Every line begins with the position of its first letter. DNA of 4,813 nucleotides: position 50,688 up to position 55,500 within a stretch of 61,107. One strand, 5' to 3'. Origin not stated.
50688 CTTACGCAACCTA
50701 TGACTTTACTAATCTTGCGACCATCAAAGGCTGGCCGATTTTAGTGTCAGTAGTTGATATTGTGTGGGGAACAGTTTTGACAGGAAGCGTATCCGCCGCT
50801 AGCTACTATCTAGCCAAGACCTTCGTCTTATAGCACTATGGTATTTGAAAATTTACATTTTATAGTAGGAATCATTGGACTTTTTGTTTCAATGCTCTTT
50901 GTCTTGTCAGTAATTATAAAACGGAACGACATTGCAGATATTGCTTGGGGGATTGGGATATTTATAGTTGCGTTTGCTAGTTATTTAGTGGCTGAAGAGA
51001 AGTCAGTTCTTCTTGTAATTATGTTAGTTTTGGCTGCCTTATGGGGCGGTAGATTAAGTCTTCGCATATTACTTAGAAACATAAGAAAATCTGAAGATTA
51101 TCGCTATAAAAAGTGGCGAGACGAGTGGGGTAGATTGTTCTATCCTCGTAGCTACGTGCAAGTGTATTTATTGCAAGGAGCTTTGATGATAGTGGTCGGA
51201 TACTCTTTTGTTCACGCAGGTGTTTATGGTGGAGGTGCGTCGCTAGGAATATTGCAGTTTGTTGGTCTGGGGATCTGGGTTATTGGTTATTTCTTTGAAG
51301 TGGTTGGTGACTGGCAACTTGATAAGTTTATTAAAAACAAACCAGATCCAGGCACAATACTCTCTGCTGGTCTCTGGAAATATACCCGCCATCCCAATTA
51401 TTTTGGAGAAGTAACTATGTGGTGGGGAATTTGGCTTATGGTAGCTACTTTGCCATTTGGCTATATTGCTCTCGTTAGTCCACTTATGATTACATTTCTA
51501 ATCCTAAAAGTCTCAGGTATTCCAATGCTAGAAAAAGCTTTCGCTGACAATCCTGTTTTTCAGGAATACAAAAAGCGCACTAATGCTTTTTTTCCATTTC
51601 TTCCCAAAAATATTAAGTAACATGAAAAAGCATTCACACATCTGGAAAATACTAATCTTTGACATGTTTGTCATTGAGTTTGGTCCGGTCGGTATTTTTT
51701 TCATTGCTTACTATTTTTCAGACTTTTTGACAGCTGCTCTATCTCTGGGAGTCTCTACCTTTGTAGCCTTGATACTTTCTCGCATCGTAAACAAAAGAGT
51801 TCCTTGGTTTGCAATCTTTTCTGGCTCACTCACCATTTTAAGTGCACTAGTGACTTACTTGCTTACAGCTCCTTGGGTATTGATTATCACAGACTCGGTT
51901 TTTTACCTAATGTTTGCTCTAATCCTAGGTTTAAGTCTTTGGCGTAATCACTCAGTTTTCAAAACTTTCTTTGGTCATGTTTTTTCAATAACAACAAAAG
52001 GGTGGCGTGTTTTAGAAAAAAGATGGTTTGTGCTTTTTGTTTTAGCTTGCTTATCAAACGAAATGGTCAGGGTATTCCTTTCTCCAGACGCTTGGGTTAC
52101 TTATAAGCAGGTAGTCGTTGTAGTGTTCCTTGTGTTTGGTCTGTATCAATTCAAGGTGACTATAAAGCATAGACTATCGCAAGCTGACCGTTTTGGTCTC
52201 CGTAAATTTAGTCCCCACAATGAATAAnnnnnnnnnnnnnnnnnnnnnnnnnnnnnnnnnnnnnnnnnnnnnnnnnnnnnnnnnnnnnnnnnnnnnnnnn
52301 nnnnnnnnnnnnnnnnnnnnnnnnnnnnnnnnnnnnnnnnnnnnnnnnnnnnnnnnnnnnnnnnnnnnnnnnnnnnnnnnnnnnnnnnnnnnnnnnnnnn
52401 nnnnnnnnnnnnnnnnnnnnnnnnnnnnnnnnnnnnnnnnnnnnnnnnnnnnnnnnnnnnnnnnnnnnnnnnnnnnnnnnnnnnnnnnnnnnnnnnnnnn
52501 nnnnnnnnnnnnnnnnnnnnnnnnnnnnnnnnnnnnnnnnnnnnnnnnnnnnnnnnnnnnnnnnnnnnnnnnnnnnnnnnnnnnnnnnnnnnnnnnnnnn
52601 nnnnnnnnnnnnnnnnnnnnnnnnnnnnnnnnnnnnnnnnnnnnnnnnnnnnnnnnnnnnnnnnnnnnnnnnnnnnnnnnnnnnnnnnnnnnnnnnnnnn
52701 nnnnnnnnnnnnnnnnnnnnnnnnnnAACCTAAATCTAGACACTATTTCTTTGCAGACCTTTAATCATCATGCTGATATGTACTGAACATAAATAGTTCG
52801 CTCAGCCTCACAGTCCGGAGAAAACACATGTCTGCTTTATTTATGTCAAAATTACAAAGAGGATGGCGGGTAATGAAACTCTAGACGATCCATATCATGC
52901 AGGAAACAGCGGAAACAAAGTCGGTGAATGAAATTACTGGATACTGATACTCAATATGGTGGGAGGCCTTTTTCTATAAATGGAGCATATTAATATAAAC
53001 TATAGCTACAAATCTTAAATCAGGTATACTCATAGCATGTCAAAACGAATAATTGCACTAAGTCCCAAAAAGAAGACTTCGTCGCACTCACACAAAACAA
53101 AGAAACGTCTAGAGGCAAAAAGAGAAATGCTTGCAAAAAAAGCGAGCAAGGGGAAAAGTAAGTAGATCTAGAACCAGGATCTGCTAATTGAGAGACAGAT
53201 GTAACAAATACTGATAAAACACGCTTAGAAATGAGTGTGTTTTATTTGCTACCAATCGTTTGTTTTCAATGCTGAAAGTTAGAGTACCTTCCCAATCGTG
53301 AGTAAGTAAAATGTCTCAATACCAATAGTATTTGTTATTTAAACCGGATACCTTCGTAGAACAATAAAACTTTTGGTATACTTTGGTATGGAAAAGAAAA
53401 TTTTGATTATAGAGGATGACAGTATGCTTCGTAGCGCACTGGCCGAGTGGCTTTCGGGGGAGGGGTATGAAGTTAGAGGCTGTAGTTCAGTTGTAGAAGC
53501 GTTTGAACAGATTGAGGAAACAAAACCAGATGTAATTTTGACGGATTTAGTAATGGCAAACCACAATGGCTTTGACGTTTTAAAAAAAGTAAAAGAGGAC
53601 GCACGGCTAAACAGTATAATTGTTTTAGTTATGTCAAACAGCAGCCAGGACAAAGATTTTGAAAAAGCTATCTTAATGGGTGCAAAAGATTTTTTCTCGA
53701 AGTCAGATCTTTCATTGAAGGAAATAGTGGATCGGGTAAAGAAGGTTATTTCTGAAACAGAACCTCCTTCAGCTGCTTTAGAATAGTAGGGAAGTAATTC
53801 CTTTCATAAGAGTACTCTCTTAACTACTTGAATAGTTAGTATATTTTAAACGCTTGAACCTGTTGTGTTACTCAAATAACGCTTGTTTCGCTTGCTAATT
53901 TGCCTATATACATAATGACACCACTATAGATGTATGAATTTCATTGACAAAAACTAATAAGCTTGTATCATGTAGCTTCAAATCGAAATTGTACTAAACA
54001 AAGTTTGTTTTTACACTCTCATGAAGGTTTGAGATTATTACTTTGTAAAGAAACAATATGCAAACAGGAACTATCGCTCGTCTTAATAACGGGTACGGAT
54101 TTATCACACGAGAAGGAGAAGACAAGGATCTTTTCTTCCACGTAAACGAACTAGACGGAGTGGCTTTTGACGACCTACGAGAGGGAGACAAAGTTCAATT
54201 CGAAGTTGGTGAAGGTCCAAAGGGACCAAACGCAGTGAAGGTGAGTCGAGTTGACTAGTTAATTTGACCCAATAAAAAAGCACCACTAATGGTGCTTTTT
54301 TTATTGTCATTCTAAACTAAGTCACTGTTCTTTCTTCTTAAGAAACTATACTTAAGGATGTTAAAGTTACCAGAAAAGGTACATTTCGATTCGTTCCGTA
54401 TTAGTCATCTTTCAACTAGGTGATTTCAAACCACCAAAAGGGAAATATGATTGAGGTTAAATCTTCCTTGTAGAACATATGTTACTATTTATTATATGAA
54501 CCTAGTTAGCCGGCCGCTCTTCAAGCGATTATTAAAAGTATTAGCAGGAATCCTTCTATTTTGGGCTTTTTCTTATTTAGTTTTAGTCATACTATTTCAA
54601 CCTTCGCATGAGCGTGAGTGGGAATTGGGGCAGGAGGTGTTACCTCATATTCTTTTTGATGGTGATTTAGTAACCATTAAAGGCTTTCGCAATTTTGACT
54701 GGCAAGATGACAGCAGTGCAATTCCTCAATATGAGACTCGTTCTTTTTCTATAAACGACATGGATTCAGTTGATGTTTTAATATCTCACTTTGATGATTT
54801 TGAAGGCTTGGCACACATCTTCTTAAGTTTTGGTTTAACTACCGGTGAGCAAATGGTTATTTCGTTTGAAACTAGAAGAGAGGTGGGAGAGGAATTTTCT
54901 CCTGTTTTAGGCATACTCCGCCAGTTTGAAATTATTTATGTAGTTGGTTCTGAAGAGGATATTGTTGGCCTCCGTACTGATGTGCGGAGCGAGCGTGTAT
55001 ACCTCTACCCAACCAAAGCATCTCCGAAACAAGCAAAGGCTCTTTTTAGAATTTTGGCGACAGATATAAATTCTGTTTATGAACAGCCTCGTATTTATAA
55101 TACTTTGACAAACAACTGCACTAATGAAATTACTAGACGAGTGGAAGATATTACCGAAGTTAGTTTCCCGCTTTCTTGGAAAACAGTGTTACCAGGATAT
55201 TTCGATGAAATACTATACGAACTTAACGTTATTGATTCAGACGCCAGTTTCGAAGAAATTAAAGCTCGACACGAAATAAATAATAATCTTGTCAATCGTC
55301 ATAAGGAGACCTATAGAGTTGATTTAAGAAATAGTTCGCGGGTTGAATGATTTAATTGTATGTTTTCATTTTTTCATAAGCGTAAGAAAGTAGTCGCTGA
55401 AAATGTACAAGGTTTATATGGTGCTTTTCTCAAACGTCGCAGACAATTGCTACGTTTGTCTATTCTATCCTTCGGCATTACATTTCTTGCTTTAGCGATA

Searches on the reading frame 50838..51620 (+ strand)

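Call 74: search_protein_families(library=pfam, proteins=[window:50838-51620:+], max_evalue=0.0001)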
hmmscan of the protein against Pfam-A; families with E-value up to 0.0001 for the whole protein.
window:50838-51620:+ (260 aa): 4 families
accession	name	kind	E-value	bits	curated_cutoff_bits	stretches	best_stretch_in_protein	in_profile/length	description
PF06966.17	DUF1295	-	2.2e-61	207.8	20.4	1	20-248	1-235/235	Protein of unknown function (DUF1295)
PF04191.18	PEMT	-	4.7e-08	33.9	25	1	142-237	10-104/105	Phospholipid methyltransferase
PF02544.21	Steroid_dh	-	4.7e-07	30.3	22.6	1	140-254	42-148/150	3-oxo-5-alpha-steroid 4-dehydrogenase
PF04140.19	ICMT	-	4.2e-05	24.3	24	1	172-221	33-80/95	Isoprenylcysteine carboxyl methyltransferase (ICMT) family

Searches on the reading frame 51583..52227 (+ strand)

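Call 74: search_protein_families(library=pfam, proteins=[window:51583-52227:+], max_evalue=0.0001)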
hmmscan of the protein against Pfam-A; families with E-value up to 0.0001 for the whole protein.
window:51583-52227:+ (214 aa): 1 family
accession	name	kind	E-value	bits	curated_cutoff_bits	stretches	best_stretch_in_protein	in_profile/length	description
PF04279.20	IspA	-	7.9e-24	85.2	28.7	1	29-197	3-173/176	Intracellular septation protein A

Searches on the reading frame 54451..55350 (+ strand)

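Call 74: search_protein_families(library=pfam, proteins=[window:54451-55350:+], max_evalue=0.0001)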
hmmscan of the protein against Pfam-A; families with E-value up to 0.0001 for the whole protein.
window:54451-55350:+ (299 aa): 1 family
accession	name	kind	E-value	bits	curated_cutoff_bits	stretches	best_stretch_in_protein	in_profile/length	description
PF13387.12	Lnb_N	-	2.1e-28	99.5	22.2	1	92-247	3-173/175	Lnb N-terminal periplasmic domain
